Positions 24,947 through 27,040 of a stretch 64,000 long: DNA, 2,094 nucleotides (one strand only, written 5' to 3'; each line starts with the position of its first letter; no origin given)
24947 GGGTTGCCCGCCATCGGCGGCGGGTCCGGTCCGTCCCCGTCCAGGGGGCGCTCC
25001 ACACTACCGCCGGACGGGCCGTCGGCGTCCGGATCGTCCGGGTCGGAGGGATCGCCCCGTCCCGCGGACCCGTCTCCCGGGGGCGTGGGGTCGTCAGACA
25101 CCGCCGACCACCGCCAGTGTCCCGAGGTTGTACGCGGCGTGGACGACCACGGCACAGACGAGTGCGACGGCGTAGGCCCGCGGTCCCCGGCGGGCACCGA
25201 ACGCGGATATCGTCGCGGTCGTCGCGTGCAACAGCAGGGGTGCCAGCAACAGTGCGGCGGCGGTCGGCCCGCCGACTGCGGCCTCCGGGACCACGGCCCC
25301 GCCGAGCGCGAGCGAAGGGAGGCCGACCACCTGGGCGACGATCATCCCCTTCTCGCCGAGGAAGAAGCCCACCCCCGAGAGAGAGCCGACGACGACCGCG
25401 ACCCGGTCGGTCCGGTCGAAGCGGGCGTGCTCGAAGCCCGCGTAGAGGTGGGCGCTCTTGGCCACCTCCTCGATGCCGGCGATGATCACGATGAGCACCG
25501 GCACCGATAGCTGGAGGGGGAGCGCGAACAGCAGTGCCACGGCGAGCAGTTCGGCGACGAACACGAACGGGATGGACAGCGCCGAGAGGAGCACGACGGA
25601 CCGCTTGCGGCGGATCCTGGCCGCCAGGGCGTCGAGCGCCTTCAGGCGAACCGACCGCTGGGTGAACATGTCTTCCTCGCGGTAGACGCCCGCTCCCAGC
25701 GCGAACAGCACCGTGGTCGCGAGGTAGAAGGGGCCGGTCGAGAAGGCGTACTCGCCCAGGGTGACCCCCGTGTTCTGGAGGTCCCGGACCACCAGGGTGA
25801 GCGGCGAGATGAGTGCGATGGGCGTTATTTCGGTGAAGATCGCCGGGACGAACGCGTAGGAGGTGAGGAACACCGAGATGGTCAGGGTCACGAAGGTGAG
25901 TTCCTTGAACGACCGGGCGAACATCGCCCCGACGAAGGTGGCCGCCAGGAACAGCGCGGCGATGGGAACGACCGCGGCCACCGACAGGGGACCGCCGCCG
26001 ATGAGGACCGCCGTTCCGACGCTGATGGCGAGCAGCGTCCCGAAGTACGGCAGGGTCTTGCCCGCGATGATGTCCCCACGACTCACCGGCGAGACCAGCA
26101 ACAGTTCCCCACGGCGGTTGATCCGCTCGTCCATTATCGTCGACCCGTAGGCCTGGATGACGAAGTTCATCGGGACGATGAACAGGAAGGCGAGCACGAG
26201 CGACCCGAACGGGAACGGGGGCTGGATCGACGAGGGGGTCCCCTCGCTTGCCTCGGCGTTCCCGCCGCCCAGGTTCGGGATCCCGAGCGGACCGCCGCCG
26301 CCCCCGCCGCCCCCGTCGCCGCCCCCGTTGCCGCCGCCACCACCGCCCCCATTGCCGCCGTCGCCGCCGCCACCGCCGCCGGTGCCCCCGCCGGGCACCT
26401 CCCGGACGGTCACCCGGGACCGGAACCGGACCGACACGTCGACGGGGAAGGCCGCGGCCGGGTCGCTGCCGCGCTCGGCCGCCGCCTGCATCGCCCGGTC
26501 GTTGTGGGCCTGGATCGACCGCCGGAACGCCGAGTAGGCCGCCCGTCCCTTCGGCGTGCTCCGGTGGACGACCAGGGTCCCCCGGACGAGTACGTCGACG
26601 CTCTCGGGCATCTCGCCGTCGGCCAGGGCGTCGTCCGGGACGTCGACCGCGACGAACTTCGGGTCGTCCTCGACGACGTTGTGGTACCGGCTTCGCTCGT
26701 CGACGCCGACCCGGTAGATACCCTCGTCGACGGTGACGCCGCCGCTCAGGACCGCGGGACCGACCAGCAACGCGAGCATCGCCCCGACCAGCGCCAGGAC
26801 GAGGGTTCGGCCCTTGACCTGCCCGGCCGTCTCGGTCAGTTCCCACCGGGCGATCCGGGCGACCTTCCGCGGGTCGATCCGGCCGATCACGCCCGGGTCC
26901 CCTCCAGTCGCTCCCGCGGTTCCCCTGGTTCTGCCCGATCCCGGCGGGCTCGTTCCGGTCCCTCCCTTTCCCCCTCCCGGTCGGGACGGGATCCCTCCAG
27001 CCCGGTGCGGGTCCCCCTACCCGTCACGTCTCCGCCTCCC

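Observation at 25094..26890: ABC-2 permease fused to a PrsW-like intramembrane protease, inside a three-gene ABC operon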

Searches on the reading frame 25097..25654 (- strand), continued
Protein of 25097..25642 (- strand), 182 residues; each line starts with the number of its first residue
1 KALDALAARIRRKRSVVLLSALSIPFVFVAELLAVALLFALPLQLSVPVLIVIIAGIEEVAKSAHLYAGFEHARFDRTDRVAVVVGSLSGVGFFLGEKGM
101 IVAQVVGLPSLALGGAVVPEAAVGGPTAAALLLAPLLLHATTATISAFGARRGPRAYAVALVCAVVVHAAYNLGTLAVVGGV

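Call 48: search_protein_families(library=pfam, proteins=[P0139, P0174, P0213, P0260, P0220, P0161], max_evalue=0.1)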
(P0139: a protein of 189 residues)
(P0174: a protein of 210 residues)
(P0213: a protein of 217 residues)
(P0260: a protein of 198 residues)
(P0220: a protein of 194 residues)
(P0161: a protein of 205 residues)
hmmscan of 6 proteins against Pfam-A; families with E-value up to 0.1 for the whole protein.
P0139 (189 aa): 1 family
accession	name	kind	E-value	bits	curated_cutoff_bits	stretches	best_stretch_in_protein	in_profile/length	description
PF07856.17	Orai-1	-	0.006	16.7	25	1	30-141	51-158/173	Mediator of CRAC channel activity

P0174 (210 aa): 0 families

P0213 (217 aa): 1 family
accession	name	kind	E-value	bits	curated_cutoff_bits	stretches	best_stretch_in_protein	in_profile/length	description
PF13367.11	PrsW-protease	-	4.7e-09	36.5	23.5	1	56-213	13-178/196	PrsW family intramembrane metalloprotease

P0260 (198 aa): 1 family
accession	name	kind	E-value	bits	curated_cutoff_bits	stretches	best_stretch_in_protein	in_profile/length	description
PF13367.11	PrsW-protease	-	2.6e-07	30.8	23.5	1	35-190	5-173/196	PrsW family intramembrane metalloprotease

P0220 (194 aa): 2 families
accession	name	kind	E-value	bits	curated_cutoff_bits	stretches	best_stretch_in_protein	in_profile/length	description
PF13367.11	PrsW-protease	-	9.1e-06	25.8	23.5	1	45-190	15-175/196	PrsW family intramembrane metalloprotease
PF02517.21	Rce1-like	-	0.023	15.4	22.4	1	70-156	7-90/93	Type II CAAX prenyl endopeptidase Rce1-like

P0161 (205 aa): 1 family
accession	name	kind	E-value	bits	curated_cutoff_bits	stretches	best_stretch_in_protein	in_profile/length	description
PF13367.11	PrsW-protease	-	4.1e-05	23.6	23.5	1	39-202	10-176/196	PrsW family intramembrane metalloprotease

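Call 54: list_cluster_members(proteins=[L063:3705-5573:+, L076:3711-5573:+, L066:3720-5573:+])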
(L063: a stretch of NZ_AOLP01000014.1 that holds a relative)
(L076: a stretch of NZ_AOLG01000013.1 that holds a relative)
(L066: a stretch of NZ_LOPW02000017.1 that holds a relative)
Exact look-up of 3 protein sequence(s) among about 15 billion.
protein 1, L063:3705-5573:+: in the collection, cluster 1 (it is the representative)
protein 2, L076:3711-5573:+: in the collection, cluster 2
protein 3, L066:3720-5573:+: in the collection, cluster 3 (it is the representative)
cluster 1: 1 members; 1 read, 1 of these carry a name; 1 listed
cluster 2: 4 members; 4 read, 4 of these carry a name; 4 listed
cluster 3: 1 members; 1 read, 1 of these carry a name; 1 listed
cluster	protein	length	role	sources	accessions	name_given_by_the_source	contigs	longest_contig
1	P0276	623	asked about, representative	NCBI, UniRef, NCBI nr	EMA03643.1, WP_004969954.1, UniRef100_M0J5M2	ABC transporter permease [Haloferax denitrificans] | ABC-type transport system permease n=1 Tax=Haloferax denitrificans ATCC 35960 ...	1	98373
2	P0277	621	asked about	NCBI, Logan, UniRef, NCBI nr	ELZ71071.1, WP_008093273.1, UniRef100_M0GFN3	ABC-type transport system permease [Haloferax prahovense DSM 18310] | ABC-type transport system permease n=1 Tax=Haloferax prahovense (strain DSM 18310 / JCM ... | ABC transporter permease [Haloferax prahovense]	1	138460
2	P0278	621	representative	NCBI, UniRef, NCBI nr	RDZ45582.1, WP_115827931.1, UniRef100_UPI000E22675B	PrsW family intramembrane metalloprotease [Haloferax sp. Atlit-19N] | ABC transporter permease n=1 Tax=Haloferax sp. Atlit-19N TaxID=2077201 RepID=UPI000E22675B | ABC transporter permease [Haloferax sp. Atlit-19N]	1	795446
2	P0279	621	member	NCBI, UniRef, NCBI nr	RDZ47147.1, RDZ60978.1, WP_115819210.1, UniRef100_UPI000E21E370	PrsW family intramembrane metalloprotease [Haloferax sp. Atlit-10N] | ABC transporter permease n=1 Tax=unclassified Haloferax TaxID=2625095 RepID=UPI000E21E370 | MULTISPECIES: ABC transporter permease [unclassified Haloferax]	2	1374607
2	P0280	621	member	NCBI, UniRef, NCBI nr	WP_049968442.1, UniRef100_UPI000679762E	ABC transporter permease family protein [Haloferax prahovense] | ABC transporter permease n=1 Tax=Haloferax prahovense TaxID=381852 RepID=UPI000679762E | ABC transporter permease [Haloferax prahovense]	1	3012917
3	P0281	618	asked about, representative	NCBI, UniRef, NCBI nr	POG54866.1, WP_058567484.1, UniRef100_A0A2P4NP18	ABC transporter permease family protein [Haloferax marisrubri] | ABC transporter permease n=1 Tax=Haloferax marisrubri TaxID=1544719 RepID=A0A2P4NP18_9EURY | ABC transporter permease [Haloferax marisrubri]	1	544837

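Call 58: find_encoding_contigs(protein=P0210, flank=6000, max_places=2)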
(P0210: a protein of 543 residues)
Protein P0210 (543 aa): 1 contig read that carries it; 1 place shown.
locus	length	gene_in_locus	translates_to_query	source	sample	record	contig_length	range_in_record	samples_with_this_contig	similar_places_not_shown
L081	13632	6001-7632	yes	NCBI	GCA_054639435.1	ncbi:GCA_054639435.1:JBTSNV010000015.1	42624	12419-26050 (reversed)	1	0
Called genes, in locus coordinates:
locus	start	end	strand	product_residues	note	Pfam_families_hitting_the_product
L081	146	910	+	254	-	PF03447:NAD_binding_3, PF01958:Asp_DH_C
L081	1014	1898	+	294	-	-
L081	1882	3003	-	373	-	PF02445:NadA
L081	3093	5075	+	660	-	PF01702:TGT, PF14810:TGT_C2, PF01472:PUA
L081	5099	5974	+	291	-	PF00005:ABC_tran, PF13304:AAA_21 (weak)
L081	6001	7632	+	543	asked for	-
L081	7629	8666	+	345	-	PF12679:ABC2_membrane_2, PF12698:ABC2_membrane_3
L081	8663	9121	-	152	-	PF25973:BSH_CzcB (faint), PF00364:Biotin_lipoyl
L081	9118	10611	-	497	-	PF00289:Biotin_carb_N, PF02222:ATP-grasp (faint), PF02786:CPSase_L_D2, PF07478:Dala_Dala_lig_C, PF02785:Biotin_carb_C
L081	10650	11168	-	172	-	-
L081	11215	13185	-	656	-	PF00493:MCM (faint), PF05496:RuvB_N (faint), PF01078:Mg_chelatase, PF13654:AAA_32 (weak), PF00158:Sigma54_activat (weak), PF20436:LonB_AAA-LID, PF05362:Lon_C, PF13541:ChlI (weak), +2 more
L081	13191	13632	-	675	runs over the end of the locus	-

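Call 59: find_encoding_contigs(protein=P0258, flank=5000, max_places=2)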
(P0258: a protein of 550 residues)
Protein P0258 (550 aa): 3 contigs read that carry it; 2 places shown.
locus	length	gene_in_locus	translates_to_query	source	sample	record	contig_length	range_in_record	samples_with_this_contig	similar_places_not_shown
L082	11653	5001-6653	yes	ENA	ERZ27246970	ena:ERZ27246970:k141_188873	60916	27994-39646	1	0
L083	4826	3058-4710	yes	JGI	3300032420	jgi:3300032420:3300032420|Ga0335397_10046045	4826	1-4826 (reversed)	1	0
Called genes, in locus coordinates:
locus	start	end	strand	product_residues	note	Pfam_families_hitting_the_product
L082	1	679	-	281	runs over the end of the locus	PF02361:CbiQ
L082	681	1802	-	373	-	PF01891:CbiM, PF13190:PDGLE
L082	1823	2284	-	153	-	PF01475:FUR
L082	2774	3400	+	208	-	PF00881:Nitroreductase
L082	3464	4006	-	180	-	PF08002:DUF1697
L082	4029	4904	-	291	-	PF00005:ABC_tran, PF13304:AAA_21 (weak)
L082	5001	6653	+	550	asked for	PF12698:ABC2_membrane_3 (weak)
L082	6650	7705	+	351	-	PF12679:ABC2_membrane_2, PF12698:ABC2_membrane_3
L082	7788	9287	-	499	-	PF02610:AraA_N, PF24856:AraA_central, PF11762:Arabinose_Iso_C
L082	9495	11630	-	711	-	PF16927:HisKA_7TM, PF13188:PAS_8 (faint), PF00989:PAS, PF08448:PAS_4, PF08447:PAS_3 (weak), PF13426:PAS_9, PF00512:HisKA, PF02518:HATPase_c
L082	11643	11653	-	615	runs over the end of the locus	PF00111:Fer2, PF17650:RACo_linker, PF17651:Raco_middle, PF14574:RACo_C_ter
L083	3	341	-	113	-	?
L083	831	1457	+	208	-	PF00881:Nitroreductase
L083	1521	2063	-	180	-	PF08002:DUF1697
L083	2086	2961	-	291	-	PF00005:ABC_tran, PF13304:AAA_21 (weak)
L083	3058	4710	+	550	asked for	PF12698:ABC2_membrane_3 (weak)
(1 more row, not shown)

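Call 60: find_encoding_contigs(protein=P0201, flank=5000, max_places=1)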
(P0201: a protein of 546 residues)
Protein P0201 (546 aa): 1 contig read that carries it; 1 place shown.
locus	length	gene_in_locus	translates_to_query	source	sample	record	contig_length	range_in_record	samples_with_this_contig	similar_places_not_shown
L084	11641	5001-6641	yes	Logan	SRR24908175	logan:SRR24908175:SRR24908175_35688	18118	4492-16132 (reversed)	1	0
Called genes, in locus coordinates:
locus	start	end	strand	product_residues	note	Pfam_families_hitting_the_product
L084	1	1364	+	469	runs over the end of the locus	PF00149:Metallophos, PF12850:Metallophos_2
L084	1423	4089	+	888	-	PF02463:SMC_N (faint), PF13175:AAA_15 (weak), PF13476:AAA_23, PF13514:AAA_27, PF23649:FKBP15 (faint), PF02050:FliJ (faint)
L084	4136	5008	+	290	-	PF00005:ABC_tran, PF13304:AAA_21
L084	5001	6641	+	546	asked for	-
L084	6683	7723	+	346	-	PF12698:ABC2_membrane_3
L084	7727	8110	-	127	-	-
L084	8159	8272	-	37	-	-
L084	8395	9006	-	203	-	-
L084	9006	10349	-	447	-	-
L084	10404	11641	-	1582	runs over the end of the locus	PF12705:PDDEXK_1 (weak), PF13086:AAA_11 (weak), PF13245:AAA_19, PF13087:AAA_12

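Call 61: find_encoding_contigs(protein=P0243, flank=5000, max_places=1)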
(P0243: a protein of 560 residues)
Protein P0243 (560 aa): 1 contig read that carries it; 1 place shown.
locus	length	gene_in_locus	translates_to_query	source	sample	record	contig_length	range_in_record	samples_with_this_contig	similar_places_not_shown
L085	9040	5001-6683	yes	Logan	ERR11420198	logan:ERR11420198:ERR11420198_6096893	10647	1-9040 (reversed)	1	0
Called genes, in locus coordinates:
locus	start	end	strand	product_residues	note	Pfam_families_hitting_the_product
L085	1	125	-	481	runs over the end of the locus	PF03486:HI0933_like (faint), PF13450:NAD_binding_8 (faint), PF07992:Pyr_redox_2 (weak), PF21688:FAD-depend_C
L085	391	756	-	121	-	PF01920:Prefoldin_2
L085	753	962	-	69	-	PF09341:Pcc1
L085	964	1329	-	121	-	-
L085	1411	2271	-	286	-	PF00582:Usp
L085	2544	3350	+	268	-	PF21754:DacZ_A, PF02457:DAC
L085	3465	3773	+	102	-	PF01253:SUI1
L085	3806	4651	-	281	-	PF00005:ABC_tran, PF13304:AAA_21 (faint)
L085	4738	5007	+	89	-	-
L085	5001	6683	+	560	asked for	PF12698:ABC2_membrane_3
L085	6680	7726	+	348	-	PF12679:ABC2_membrane_2, PF12698:ABC2_membrane_3, PF13346:ABC2_membrane_5 (weak)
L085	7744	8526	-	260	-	PF01656:CbiA, PF02374:ArsA_ATPase (weak), PF10609:ParA, PF13614:AAA_31 (weak)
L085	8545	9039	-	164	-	?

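Call 67: find_encoding_contigs(protein=P0265, flank=6000, max_places=1)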
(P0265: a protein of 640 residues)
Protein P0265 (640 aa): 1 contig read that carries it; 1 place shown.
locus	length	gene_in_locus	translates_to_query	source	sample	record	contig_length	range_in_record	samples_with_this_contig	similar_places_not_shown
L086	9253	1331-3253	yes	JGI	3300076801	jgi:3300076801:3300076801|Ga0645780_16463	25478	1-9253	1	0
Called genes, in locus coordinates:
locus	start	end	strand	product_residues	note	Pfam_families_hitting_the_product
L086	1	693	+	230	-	?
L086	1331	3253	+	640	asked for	PF12698:ABC2_membrane_3 (weak)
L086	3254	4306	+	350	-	PF12679:ABC2_membrane_2, PF12698:ABC2_membrane_3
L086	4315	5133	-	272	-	PF06884:DUF1264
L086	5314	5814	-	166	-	-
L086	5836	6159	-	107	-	PF14026:SCO4226-like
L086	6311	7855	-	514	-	PF07719:TPR_2 (faint), PF13176:TPR_7 (faint), PF13374:TPR_10 (faint), PF13424:TPR_12, PF00196:GerE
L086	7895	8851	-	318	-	PF00931:NB-ARC (weak), PF13401:AAA_22 (weak)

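Call 68: find_encoding_contigs(protein=P0268, flank=5000, max_places=1)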
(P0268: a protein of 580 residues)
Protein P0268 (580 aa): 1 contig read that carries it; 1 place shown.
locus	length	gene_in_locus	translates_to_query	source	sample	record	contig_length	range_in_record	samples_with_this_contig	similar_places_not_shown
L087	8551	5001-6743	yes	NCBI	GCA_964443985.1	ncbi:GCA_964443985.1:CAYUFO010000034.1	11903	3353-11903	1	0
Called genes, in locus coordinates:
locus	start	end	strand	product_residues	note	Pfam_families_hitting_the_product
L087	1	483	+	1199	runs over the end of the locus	PF00932:LTD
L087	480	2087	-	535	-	PF17759:tRNA_synthFbeta (faint), PF01409:tRNA-synt_2d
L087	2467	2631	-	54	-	PF04014:MazE_antitoxin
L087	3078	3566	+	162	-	-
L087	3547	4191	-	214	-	-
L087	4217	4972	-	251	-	PF00005:ABC_tran, PF13304:AAA_21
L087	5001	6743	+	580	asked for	PF12698:ABC2_membrane_3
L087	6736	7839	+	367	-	PF12679:ABC2_membrane_2, PF12698:ABC2_membrane_3, PF01061:ABC2_membrane, PF12730:ABC2_membrane_4 (weak)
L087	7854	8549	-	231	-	?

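Call 84: search_protein_families(library=ncbifam, proteins=[P0171, P0190, P0201, P0210, P0243, P0258, P0268, P0224, P0179], max_evalue=1)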
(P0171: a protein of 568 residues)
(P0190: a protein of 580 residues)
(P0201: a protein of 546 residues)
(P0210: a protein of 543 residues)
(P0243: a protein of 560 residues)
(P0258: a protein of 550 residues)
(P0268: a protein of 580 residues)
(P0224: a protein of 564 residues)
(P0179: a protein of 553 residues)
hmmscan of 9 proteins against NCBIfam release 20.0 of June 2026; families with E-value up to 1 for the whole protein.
P0171 (568 aa): 2 families
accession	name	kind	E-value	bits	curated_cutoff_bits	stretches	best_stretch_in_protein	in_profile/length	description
NF006280.0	PRK08451.1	equivalog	0.13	11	572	1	89-190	403-503/535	DNA polymerase III subunit gamma/tau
NF033858.1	ABC2_perm_RbbA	equivalog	0.33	8.8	1050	1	221-300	733-820/909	ribosome-associated ATPase/putative transporter RbbA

P0190 (580 aa): 0 families

P0201 (546 aa): 0 families

P0210 (543 aa): 0 families

P0243 (560 aa): 1 family
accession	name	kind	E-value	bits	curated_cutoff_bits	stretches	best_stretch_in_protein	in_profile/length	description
NF033858.1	ABC2_perm_RbbA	equivalog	0.0066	14.4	1050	1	213-391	713-882/909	ribosome-associated ATPase/putative transporter RbbA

P0258 (550 aa): 1 family
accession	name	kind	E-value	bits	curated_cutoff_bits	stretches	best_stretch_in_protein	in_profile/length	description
NF000447.2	bla-A_Chryseo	exception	0.16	11.1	510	1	93-177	167-251/292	CGA/CIA family class A beta-lactamase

P0268 (580 aa): 1 family
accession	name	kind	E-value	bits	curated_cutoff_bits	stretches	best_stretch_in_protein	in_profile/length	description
NF033858.1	ABC2_perm_RbbA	equivalog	0.011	13.7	1050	1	227-280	725-778/909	ribosome-associated ATPase/putative transporter RbbA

P0224 (564 aa): 1 family
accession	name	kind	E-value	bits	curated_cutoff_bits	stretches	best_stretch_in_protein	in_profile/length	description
NF033858.1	ABC2_perm_RbbA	equivalog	0.022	12.7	1050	1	190-331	717-847/909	ribosome-associated ATPase/putative transporter RbbA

P0179 (553 aa): 2 families
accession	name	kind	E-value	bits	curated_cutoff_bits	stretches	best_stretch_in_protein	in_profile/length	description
NF012213.0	VanC1_ser_lig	exception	0.022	13.7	775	1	415-507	31-121/343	D-alanine--D-serine ligase VanC1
NF041647.1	ABC_perm_CPBP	equivalog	0.92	8.2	435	0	211-466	223-495/636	ABC transporter permease subunit/CPBP intramembrane protease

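Call 86: find_homologous_proteins(query=A6, max_evalue=0.00001)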
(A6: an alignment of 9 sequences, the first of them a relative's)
Query A6 (9 sequences) (543 aa, profile of the alignment): 127 proteins with E <= 0.00001 among 8000 candidates; the best 120 are listed.
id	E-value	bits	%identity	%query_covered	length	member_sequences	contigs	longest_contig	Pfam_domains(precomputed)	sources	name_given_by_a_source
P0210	3.7e-184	632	100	100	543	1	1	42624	-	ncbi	ncbi:MAG: hypothetical protein ACYDBQ_04005 [Thermoplasmatota archaeon]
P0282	4.8e-149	516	43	99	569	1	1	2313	-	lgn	-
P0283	4.2e-147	509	43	99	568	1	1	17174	-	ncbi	-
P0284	4.6e-146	506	41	99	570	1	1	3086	-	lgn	-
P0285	7.1e-146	505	41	100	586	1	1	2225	-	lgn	-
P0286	2.5e-145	503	50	98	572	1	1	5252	-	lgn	-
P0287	2.6e-145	503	50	98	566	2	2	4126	-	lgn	-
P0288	5.3e-145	502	49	95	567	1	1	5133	-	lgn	-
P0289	8.0e-144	498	49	98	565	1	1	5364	-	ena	-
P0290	1.0e-142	495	49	99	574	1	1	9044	-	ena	-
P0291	1.2e-142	495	34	98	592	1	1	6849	-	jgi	jgi:ABC-type Na+ efflux pump permease subunit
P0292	8.4e-142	492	49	97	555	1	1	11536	-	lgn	-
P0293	1.5e-141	491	50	98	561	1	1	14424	-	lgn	-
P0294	5.7e-141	489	50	99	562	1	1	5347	-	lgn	-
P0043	6.2e-141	489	30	92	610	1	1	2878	PF12698.14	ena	-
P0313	1.1e-137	478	41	98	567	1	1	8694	PF13367.12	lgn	-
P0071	4.9e-132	460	36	66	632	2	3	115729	PF13367.12,PF12698.14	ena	-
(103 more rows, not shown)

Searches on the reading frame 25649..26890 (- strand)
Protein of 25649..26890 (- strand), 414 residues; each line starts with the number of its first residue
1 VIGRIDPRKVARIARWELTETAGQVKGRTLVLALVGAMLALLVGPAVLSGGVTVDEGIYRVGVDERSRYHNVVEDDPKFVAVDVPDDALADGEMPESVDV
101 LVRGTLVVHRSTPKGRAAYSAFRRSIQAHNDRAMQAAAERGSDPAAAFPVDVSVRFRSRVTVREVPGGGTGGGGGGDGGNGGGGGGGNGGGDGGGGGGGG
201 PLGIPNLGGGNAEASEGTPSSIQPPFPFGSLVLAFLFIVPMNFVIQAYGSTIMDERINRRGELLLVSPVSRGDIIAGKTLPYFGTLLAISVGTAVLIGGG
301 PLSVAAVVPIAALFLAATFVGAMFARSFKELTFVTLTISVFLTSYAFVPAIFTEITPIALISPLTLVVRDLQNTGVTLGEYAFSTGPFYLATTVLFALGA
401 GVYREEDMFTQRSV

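Call 5: search_protein_families(library=pfam, proteins=[window:25649-26890:-], max_evalue=10)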
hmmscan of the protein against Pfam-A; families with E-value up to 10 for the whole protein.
seq(414 aa): 4 families
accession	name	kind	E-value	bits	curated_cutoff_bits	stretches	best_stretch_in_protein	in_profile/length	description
PF12679.13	ABC2_membrane_2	-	3.1e-06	27.1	27.2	1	164-338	72-191/283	ABC-2 family transporter protein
PF12698.13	ABC2_membrane_3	-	1.8e-05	24.5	31.6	1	230-399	162-345/347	ABC-2 family transporter protein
PF07172.16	GRP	-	1.5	10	30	1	161-211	39-86/90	Glycine rich protein family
PF12730.13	ABC2_membrane_4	-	6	7.2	27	1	232-355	53-174/179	ABC-2 family transporter protein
